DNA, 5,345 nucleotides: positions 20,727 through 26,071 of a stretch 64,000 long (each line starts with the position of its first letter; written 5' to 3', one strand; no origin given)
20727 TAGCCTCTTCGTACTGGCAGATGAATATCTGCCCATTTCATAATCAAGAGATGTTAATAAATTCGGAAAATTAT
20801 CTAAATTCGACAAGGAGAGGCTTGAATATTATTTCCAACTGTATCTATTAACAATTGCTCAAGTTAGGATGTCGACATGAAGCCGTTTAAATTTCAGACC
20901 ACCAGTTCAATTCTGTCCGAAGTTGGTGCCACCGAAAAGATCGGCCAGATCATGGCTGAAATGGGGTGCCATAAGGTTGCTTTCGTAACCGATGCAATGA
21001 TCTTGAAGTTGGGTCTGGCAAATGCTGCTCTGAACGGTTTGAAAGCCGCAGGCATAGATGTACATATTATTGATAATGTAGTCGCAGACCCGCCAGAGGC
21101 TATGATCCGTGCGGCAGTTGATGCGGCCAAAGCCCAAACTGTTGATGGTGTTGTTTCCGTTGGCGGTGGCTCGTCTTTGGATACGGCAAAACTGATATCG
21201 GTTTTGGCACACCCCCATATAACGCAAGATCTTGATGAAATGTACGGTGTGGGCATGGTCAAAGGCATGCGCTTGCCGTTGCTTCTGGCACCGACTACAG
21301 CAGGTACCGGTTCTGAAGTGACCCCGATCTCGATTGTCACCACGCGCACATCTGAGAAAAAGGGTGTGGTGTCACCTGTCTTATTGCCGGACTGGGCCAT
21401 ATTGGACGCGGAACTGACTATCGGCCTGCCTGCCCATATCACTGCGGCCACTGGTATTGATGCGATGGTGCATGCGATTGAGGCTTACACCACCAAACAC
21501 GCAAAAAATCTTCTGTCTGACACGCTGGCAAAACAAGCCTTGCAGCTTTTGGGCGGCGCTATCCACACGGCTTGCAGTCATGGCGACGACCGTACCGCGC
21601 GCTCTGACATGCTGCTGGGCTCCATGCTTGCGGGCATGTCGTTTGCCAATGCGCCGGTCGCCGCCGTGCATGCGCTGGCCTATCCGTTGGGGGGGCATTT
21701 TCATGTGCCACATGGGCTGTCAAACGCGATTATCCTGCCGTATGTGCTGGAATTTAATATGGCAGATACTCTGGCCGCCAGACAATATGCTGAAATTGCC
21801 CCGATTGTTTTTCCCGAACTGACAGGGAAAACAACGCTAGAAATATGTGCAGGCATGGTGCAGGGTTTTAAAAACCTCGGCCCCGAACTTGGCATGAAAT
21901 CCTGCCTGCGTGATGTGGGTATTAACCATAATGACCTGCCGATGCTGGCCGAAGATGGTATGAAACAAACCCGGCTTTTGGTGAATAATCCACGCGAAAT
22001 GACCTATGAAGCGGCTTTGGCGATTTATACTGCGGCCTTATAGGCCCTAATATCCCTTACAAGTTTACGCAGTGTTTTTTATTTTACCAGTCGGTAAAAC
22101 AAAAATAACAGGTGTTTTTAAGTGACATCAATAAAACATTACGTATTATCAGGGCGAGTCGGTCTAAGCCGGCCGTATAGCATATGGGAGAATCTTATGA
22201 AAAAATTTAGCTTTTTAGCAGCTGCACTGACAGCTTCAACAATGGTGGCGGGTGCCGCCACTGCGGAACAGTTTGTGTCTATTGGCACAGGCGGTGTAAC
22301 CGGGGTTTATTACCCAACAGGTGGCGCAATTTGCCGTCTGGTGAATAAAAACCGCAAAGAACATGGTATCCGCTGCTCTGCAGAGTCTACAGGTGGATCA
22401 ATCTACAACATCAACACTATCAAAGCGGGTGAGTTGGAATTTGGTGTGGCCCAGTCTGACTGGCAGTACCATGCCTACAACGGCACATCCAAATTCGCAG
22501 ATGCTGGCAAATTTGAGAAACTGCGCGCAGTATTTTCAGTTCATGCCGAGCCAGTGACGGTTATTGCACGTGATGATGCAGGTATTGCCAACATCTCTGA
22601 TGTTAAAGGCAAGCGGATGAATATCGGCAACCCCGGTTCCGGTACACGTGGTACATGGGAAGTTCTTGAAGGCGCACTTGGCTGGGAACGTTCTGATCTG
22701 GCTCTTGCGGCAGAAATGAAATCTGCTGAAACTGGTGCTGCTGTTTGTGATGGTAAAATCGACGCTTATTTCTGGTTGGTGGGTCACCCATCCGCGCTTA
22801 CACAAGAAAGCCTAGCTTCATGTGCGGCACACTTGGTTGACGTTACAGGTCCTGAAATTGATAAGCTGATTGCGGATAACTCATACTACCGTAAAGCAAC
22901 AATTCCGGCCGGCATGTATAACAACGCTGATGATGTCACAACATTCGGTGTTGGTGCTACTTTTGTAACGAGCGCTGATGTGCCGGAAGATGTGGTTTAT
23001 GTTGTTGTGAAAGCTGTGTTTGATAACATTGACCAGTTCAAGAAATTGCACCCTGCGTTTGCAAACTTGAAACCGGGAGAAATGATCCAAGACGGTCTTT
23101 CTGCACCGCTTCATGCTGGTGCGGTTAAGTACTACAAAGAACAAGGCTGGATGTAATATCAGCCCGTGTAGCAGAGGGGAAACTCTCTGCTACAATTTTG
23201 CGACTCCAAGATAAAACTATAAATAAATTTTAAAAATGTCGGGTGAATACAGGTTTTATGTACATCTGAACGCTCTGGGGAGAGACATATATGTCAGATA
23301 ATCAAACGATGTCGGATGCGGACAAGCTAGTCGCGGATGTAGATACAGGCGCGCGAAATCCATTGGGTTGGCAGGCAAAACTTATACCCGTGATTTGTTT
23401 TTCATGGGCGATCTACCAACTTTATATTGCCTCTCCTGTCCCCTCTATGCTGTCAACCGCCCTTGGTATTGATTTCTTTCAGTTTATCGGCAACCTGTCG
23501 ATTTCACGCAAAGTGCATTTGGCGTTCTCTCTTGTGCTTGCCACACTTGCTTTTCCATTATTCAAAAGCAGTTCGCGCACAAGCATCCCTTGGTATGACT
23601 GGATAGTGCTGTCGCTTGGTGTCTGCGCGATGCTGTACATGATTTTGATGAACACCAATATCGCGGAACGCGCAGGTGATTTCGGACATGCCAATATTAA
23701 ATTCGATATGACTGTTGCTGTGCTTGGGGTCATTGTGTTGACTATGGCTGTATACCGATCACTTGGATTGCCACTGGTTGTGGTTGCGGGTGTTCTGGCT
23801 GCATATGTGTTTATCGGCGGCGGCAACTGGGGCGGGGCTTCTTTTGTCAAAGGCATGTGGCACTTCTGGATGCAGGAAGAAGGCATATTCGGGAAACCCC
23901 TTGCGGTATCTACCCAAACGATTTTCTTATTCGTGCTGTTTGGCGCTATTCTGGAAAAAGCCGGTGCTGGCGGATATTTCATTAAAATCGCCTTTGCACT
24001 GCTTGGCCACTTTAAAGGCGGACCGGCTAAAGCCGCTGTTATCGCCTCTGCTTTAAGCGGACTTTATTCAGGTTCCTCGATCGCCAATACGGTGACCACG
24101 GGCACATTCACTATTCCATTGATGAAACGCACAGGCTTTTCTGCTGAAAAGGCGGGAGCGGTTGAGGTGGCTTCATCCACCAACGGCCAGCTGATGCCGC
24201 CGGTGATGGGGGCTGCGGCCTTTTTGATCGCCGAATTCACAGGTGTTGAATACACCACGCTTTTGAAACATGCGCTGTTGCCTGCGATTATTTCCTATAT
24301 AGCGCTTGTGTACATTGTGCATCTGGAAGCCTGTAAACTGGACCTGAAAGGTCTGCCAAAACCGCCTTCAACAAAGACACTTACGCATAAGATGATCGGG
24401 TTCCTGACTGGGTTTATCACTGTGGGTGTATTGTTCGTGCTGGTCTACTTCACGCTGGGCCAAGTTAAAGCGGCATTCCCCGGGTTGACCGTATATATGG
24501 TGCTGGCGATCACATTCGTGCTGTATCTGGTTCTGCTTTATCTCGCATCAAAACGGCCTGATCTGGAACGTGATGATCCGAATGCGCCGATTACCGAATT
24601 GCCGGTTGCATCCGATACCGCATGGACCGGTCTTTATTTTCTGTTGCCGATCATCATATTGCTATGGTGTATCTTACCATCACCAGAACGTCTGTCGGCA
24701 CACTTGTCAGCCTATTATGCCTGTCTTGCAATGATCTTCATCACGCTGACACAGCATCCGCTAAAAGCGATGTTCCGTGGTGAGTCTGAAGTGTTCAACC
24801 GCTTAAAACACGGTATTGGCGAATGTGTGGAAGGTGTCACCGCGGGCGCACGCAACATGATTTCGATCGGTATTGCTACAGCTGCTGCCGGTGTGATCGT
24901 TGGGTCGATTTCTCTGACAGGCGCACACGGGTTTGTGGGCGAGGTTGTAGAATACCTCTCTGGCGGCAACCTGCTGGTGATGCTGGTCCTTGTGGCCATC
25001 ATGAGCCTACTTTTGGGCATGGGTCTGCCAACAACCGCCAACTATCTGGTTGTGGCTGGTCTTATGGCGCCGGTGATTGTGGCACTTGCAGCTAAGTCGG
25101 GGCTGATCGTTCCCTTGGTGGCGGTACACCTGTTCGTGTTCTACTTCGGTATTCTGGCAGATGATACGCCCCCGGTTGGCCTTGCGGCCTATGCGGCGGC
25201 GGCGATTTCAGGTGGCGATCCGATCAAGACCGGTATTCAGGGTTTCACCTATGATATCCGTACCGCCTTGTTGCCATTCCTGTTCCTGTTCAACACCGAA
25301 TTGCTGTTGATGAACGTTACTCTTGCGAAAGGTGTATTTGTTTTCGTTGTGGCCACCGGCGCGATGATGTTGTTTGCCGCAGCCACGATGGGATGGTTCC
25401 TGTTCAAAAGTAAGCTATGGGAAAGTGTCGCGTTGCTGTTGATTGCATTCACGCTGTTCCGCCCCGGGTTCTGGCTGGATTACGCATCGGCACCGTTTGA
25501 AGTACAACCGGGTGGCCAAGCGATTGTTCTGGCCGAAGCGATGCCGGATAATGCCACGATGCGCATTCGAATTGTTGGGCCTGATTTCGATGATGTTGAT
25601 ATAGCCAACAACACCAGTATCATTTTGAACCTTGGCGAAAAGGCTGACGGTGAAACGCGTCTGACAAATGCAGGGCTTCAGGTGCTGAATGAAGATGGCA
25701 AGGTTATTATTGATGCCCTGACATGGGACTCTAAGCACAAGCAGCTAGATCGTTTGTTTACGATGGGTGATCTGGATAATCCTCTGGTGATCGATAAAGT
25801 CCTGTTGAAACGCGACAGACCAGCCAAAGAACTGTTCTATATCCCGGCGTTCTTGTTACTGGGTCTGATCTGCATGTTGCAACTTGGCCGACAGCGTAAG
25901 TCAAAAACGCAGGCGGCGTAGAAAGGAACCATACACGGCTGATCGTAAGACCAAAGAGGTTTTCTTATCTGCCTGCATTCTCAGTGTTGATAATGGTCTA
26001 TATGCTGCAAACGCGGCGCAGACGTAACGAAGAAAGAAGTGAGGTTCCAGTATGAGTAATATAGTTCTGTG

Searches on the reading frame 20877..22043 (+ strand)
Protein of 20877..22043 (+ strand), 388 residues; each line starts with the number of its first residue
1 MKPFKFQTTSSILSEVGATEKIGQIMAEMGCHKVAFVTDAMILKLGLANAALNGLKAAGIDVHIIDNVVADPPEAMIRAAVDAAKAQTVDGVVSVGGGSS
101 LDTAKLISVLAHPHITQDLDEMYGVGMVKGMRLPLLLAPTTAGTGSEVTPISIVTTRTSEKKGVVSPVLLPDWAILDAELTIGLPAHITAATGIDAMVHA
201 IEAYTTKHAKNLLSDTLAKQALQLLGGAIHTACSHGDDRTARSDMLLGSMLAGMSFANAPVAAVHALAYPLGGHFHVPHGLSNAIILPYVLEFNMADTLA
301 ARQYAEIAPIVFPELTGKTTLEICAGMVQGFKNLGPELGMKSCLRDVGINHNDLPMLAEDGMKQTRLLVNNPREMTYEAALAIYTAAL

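Call 50: search_protein_families(library=pfam, proteins=[window:20877-22043:+], max_evalue=0.00001)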
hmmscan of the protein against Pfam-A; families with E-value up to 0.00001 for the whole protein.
window:20877-22043:+ (388 aa): 3 families
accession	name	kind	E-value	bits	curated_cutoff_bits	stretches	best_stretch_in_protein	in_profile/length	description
PF25137.1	ADH_Fe_C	-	3.1e-50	171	27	1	189-387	1-193/194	Fe-containing alcohol dehydrogenase family, C-terminal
PF00465.25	Fe-ADH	-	8.4e-43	146.3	31.3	1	11-177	3-167/168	Iron-containing alcohol dehydrogenase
PF13685.12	Fe-ADH_2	-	3.7e-12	46.9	28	1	15-111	3-97/149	Iron-containing alcohol dehydrogenase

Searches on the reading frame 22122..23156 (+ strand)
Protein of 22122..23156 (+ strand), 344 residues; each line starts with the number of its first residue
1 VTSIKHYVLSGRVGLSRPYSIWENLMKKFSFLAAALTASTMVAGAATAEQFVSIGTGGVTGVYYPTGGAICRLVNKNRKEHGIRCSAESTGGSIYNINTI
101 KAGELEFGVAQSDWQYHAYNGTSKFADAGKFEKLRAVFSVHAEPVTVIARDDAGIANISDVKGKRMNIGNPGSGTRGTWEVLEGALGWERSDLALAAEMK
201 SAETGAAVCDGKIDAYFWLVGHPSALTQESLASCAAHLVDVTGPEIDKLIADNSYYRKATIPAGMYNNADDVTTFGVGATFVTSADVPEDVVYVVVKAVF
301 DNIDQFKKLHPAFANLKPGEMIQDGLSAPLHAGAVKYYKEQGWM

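Call 50: search_protein_families(library=pfam, proteins=[window:22122-23156:+], max_evalue=0.00001)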
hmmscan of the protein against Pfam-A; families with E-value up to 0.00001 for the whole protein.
window:22122-23156:+ (344 aa): 1 family
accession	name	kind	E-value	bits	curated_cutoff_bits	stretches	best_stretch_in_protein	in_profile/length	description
PF16868.10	NMT1_3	-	3.1e-92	309.7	27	1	54-342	1-289/289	NMT1-like family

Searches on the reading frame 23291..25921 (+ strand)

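Call 50: search_protein_families(library=pfam, proteins=[window:23291-25921:+], max_evalue=0.00001)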
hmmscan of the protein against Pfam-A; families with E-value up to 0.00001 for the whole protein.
window:23291-25921:+ (876 aa): 2 families
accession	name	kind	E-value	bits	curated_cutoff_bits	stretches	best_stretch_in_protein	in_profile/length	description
PF06808.19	DctM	-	3.1e-71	240.8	23.8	2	146-410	2-251/413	Tripartite ATP-independent periplasmic transporter, DctM component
PF11874.13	DUF3394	-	4.1e-54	183.4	28.2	1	682-870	2-181/181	Domain of unknown function (DUF3394)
